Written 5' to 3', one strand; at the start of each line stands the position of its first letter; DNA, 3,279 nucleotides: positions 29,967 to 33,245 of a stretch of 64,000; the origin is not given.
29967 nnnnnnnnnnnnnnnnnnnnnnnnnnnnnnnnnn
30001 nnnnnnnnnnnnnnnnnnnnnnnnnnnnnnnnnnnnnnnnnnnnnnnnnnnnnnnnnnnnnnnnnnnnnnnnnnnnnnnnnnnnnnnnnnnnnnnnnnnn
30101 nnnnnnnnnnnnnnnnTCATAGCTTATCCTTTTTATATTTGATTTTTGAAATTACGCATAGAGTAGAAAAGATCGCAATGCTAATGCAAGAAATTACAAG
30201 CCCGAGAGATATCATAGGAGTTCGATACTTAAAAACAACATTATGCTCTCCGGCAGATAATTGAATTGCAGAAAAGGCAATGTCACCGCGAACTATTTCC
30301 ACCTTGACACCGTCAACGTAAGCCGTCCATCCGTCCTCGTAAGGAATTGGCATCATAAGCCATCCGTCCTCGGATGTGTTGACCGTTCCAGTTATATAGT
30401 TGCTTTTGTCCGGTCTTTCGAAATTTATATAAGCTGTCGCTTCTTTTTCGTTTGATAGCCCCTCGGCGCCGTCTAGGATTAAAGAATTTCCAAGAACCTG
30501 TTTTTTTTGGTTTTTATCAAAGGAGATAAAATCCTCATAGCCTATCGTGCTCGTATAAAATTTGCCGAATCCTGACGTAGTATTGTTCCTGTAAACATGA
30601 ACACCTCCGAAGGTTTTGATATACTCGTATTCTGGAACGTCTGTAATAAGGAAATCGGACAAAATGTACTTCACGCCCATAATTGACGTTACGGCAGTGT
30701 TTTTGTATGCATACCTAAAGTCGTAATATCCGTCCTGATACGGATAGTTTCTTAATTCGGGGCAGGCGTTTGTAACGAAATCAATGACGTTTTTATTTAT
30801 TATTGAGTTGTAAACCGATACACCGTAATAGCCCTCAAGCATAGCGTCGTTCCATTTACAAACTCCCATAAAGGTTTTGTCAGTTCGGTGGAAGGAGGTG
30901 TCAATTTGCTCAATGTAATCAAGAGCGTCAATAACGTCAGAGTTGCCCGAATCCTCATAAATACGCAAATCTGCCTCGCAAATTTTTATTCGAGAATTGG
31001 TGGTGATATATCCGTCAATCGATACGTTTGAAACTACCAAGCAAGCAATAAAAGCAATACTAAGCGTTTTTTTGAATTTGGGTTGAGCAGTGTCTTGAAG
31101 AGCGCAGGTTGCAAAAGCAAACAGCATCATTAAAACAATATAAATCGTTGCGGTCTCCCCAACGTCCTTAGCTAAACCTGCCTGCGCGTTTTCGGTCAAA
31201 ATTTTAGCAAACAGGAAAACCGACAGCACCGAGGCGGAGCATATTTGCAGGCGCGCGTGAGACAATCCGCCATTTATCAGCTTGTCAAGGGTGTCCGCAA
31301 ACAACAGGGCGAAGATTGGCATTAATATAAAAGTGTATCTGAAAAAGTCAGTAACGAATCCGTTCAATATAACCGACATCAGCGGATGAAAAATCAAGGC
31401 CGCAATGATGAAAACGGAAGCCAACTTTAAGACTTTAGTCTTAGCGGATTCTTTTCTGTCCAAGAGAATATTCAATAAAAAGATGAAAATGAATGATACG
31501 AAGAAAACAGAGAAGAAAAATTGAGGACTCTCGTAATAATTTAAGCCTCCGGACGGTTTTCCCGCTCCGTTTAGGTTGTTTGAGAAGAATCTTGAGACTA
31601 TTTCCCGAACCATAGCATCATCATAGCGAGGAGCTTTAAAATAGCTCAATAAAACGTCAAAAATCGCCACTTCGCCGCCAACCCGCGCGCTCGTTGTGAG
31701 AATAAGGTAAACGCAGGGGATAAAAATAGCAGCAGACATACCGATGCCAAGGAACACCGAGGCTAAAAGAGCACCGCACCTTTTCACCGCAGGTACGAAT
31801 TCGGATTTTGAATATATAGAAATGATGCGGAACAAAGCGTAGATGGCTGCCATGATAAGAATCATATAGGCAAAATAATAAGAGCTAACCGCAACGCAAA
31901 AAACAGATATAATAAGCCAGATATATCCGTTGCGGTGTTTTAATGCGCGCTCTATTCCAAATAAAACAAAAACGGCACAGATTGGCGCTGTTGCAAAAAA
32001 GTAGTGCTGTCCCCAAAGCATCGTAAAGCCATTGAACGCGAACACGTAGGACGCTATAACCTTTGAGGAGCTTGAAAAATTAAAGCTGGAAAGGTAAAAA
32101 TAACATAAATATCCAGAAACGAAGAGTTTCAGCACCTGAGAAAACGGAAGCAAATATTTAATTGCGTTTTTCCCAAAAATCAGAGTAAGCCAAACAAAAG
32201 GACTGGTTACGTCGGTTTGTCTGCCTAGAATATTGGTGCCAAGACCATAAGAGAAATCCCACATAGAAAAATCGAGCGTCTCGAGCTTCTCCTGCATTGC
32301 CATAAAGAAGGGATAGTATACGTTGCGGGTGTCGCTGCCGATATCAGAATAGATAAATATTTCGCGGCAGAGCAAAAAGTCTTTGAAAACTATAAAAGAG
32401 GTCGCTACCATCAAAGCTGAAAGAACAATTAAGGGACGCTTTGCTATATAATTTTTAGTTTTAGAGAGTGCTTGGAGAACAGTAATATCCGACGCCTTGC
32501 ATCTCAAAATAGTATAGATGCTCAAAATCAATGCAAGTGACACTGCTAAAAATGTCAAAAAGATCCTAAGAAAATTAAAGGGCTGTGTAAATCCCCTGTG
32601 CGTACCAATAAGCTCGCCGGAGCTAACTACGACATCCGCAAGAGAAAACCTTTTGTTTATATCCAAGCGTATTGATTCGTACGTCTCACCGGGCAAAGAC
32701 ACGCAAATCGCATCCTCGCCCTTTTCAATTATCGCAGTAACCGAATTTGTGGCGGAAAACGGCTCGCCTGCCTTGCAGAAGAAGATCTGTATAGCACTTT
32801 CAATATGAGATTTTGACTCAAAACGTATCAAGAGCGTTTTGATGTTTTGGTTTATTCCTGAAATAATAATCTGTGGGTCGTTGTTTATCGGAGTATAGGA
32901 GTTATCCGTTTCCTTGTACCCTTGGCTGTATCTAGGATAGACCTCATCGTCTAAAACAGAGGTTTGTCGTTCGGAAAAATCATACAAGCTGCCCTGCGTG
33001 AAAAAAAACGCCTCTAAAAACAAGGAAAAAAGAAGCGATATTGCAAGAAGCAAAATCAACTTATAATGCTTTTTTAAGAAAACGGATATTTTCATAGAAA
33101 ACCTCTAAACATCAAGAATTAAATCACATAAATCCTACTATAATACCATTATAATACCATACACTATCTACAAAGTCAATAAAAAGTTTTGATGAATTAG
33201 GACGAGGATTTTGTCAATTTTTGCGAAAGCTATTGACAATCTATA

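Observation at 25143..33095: Arn-like seven-gene operon in a Gram-positive spore former: candidate undescribed lipid-linked amino-sugar surface-modification system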

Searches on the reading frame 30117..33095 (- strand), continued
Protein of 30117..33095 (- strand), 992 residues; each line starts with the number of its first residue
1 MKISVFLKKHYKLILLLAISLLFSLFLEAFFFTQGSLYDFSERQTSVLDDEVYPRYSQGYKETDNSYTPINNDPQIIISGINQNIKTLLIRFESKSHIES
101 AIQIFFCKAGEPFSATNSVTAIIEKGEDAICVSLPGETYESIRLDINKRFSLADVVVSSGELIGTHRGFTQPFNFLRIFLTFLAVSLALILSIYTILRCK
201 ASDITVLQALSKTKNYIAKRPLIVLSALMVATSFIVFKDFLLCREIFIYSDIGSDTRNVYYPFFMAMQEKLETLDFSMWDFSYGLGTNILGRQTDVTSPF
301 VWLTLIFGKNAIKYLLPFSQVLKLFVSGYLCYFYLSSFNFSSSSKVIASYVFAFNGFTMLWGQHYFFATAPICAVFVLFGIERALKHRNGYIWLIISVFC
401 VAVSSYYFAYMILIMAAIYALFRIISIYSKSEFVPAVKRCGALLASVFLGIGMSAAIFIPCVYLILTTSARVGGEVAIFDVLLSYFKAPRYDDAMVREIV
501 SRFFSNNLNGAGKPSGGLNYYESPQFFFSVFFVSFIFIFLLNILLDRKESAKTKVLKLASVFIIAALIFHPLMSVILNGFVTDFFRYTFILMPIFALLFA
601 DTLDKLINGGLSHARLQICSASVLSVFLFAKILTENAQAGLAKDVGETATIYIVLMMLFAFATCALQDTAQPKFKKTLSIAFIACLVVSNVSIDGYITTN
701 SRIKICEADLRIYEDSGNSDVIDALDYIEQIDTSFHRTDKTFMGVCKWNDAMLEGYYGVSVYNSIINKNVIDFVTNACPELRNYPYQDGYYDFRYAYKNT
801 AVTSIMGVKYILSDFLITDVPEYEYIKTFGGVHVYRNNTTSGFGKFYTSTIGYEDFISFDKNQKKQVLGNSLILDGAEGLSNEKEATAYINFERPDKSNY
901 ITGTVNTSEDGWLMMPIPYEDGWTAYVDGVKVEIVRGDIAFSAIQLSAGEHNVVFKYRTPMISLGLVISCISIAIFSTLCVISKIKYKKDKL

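Call 55: predict_structure(alignment_id=A2)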
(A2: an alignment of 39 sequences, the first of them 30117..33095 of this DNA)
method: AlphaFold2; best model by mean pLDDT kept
length: 992 residues; sequences in the alignment: 39
mean_pLDDT: 85.5   pTM: 0.79
mean pLDDT of the five models: 85.5, 85.0, 85.0, 83.7, 83.5
residues with pLDDT >= 90: 586; 70-90: 254; 50-70: 104; < 50: 48
segments of 3 or more residues with pLDDT < 50: 1-4, 28-46, 49-52, 161-173, 198-202
pLDDT, mean of each block of 10 residues (from residue 1): 54 66 54 35 45 53 68 72 80 67 86 88 77 84 81 67 34 48 57 52 59 80 94 94 88 86 95 93 94 92 88 92 97 97 97 97 92 98 93 97 95 97 94 94 98 97 87 73 82 90 91 78 93 97 93 94 94 91 91 98 93 93 94 76 74 93 89 85 94 94 88 89 96 96 92 95 90 92 80 94 94 96 96 95 89 91 85 81 71 93 94 95 97 95 96 97 97 97 87 64
secondary structure, 60 per line:
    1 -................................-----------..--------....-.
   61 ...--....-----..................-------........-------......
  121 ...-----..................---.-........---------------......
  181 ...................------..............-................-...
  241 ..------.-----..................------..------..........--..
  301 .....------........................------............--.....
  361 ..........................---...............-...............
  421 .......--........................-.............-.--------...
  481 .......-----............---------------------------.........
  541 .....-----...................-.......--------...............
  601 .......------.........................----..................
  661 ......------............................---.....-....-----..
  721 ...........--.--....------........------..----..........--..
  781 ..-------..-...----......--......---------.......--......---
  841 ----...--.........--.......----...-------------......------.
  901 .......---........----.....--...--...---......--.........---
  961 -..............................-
elements in order (helices of 4 or more, strands of 3 or more residues): H2-33 E55-58 E60-63 E66-69 E75-92 E100-107 E118-123 E129-146 E155-159 H175-199 H206-219 H221-236 H238-242 H255-272 H289-296 H299-305 H312-335 H342-353 H356-386 H390-404 H406-427 H430-453 H455-467 H478-487 H493-504 H532-545 H551-569 H571-577 H586-607 H614-638 H643-666 H673-700 H705-708 H710-713 H719-731 E737-740 H747-754 H768-776 H800-805 E808-813 E823-829 E832-837 E845-847 E850-852 H853-858 H861-867 E872-874 E888-893 E900-907 E911-918 E923-927 E930-932 E935-937 E941-946 E949-957 H962-991

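Call 57: find_encoding_contigs(protein=P0141, flank=9000, max_places=1)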
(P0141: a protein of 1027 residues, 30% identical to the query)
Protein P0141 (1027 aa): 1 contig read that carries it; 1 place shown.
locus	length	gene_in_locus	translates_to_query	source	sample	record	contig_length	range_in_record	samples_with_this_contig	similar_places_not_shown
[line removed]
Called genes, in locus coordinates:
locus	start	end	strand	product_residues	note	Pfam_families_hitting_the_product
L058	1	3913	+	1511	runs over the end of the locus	PF00535:Glycos_transf_2, PF10111:Glyco_tranf_2_2 (weak), PF13641:Glyco_tranf_2_3, PF13524:Glyco_trans_1_2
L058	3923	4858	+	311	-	PF08241:Methyltransf_11, PF13649:Methyltransf_25 (weak), PF13847:Methyltransf_31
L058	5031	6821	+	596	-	PF14264:Glucos_trans_II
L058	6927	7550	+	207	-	PF00376:MerR, PF13411:MerR_1, PF00239:Resolvase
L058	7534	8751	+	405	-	PF12323:HTH_OrfB_IS605, PF01385:OrfB_IS605, PF07282:Cas12f1-like_TNB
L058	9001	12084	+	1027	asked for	PF09586:YfhO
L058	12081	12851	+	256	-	PF00483:NTP_transferase, PF12804:NTP_transf_3 (weak)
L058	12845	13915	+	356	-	PF04321:RmlD_sub_bind, PF01073:3Beta_HSD, PF01370:Epimerase, PF02719:Polysacc_synt_2, PF16363:GDP_Man_Dehyd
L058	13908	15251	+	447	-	PF01041:DegT_DnrJ_EryC1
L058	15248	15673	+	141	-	PF04138:GtrA_DPMS_TM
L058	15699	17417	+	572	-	PF02776:TPP_enzyme_N, PF00205:TPP_enzyme_M, PF02775:TPP_enzyme_C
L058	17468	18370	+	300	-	PF02475:TRM5-TYW2_MTfase (weak), PF05050:Methyltransf_21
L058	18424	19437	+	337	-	PF01370:Epimerase, PF07993:NAD_binding_4 (weak), PF16363:GDP_Man_Dehyd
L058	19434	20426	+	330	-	PF00535:Glycos_transf_2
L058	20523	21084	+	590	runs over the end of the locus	PF00535:Glycos_transf_2, PF13632:Glyco_trans_2_3 (faint), PF00535:Glycos_transf_2, PF13641:Glyco_tranf_2_3, PF13712:Glyco_tranf_2_5 (faint)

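Call 58: find_encoding_contigs(protein=P0140, flank=9000, max_places=1)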
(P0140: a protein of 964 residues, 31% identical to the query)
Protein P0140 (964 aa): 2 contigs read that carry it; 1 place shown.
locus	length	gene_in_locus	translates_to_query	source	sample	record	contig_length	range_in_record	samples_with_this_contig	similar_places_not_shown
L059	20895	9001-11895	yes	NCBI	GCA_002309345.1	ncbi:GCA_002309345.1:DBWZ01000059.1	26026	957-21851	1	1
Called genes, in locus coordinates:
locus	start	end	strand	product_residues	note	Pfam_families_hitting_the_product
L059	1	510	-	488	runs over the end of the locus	?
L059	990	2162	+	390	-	-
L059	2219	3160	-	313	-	PF00535:Glycos_transf_2, PF13641:Glyco_tranf_2_3 (weak)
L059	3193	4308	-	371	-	PF05222:AlaDh_PNT_N, PF07992:Pyr_redox_2 (weak), PF01262:AlaDh_PNT_C, PF02826:2-Hacid_dh_C (weak)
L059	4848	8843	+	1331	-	PF13578:Methyltransf_24, PF00535:Glycos_transf_2, PF10111:Glyco_tranf_2_2, PF13524:Glyco_trans_1_2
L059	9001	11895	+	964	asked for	PF09586:YfhO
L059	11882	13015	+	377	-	PF00155:Aminotran_1_2, PF01041:DegT_DnrJ_EryC1, PF00266:Aminotran_5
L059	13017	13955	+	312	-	PF00535:Glycos_transf_2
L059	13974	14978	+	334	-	PF01073:3Beta_HSD, PF01370:Epimerase, PF16363:GDP_Man_Dehyd, PF07993:NAD_binding_4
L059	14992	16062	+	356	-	PF01041:DegT_DnrJ_EryC1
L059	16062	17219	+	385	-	PF01071:GARS_A (weak), PF02655:ATP-grasp_3, PF02786:CPSase_L_D2, PF07478:Dala_Dala_lig_C, PF13535:ATP-grasp_4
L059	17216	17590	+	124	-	PF00892:EamA (weak)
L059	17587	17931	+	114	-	PF00892:EamA (faint)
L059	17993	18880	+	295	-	PF00483:NTP_transferase, PF12804:NTP_transf_3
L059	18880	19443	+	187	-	PF00908:dTDP_sugar_isom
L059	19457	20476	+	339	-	PF01073:3Beta_HSD, PF01370:Epimerase, PF02719:Polysacc_synt_2, PF04321:RmlD_sub_bind, PF16363:GDP_Man_Dehyd, PF07993:NAD_binding_4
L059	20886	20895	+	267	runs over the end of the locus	PF01061:ABC2_membrane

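Call 59: fold_search(model_id=the predicted structure, library=pdb)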
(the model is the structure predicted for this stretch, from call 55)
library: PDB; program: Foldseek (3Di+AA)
matches with E <= 10: 885; with E <= 0.001: 4
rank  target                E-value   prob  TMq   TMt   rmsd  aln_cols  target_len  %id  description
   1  6w98_A                4.7e-07  1.00  0.34  0.27  20.1       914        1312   10  Single-Particle Cryo-EM Structure of Arabinofuranosyltransferase AftD from Mycobacteria (released 2020-05-13)
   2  6wby                  1.2e-06  1.00  0.35  0.28  20.0       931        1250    9  Single-Particle Cryo-EM Structure of Arabinofuranosyltransferase AftD from Mycobacteria, Mutant R1389S Class 2 (released 2020-05-13)
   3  6wbx                  2.2e-06  1.00  0.33  0.27  20.8       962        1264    9  Single-Particle Cryo-EM Structure of Arabinofuranosyltransferase AftD from Mycobacteria, Mutant R1389S Class 1 (released 2020-05-13)
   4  9n9j_I                4.9e-05  1.00  0.28  0.36  11.1       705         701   12  Structure of a GRP94 folding intermediate engaged with a CCDC134- and FKBP11-bound secretory translocon (released 2025-11-19)
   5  5ezm                  2.0e-03  1.00  0.29  0.46  11.1       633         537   10  Crystal Structure of ArnT from Cupriavidus metallidurans in the apo state (released 2016-02-17)
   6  7bx8_A                2.7e-03  0.85  0.21  0.20  31.7      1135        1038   10  Mycobacterium smegmatis arabinosyltransferase complex EmbB2-AcpM2 in symmetric "resting state" (released 2020-05-27)
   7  5f15                  4.1e-03  1.00  0.31  0.50   9.4       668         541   11  Crystal Structure of ArnT from Cupriavidus metallidurans bound to Undecaprenyl phosphate (released 2016-02-17)
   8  5lf2_A                7.1e-03  1.00  0.07  0.20  16.2       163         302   10  Crystal structure of laminin beta2 LE5-LF-LE6 (released 2016-07-27)
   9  8e2i_A                7.5e-03  0.30  0.12  0.06  42.2      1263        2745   10  Cryo-EM structure of BIRC6/Smac (released 2023-02-15)
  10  7xyc_A                8.1e-03  1.00  0.07  0.11  11.6       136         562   12  CryoEM structure of Klebsiella phage Kp7 type II tail fiber gp52 in vitro (released 2023-06-07)
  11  8atu_A                8.1e-03  0.38  0.09  0.04  30.0       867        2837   12  Cryo-EM structure of human BIRC6 (released 2023-02-15)
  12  7z8b_C                8.5e-03  0.69  0.10  0.09  21.7       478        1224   11  Structure of CRL7FBXW8 reveals coupling with CUL1-RBX1/ROC1 for multi-cullin-RING E3-catalyzed ubiquitin ligation (released 2022-08-24)
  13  8auk_A                1.0e-02  0.33  0.09  0.04  29.4       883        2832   12  Cryo-EM structure of human BIRC6 in complex with HTRA2. (released 2023-02-15)
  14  8iq9_B                1.5e-02  0.99  0.07  0.11  10.4       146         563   10  Crystal structure of trimeric K2-2 TSP in complex with tetrasaccharide and octasaccharide (released 2024-02-21)
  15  8iq9_A                1.5e-02  0.99  0.07  0.11  11.8       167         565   11  Crystal structure of trimeric K2-2 TSP in complex with tetrasaccharide and octasaccharide (released 2024-02-21)
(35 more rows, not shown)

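Call 69: search_protein_families(library=ncbifam, proteins=[L055:12088-14031:+], max_evalue=1)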
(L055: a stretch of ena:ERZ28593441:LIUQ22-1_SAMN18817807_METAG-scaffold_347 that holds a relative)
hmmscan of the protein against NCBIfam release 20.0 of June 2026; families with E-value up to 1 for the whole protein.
L055:12088-14031:+ (647 aa): 0 families

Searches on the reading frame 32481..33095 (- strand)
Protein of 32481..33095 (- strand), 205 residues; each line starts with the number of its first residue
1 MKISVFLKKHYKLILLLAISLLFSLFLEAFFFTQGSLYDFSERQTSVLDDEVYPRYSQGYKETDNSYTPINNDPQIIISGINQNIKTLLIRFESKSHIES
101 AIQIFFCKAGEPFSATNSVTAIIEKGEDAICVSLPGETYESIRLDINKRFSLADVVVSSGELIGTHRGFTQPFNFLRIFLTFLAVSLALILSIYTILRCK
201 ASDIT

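Call 81: search_protein_representatives(protein=window:32481-33095:-)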
Query: 205 residues. Proteins with E-value up to 0.001 (for the whole library): 201; up to 1e-10: 34; up to 1e-30: 2. The best 150 are listed.
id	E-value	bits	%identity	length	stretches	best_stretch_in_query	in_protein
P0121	2.9e-126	434.5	100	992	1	1-205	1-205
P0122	9.6e-32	126.3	39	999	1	5-195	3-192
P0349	4.1e-30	121.0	42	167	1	60-203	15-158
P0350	4.2e-30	121.0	36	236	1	8-191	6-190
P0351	2.8e-27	111.8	32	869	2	51-182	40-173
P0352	3.1e-23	98.6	34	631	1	8-187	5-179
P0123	1.8e-22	96.1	35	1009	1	5-191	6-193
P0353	2.2e-20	89.3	31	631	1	12-193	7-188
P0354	1.1e-18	83.7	28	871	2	20-193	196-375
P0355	3.6e-18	82.0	32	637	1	10-186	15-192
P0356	2.4e-17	79.4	32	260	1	8-192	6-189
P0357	3.3e-17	78.9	29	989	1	12-192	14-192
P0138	4.0e-17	78.6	29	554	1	11-192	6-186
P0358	5.3e-17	78.2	29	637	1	11-195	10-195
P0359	8.5e-17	77.6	27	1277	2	9-156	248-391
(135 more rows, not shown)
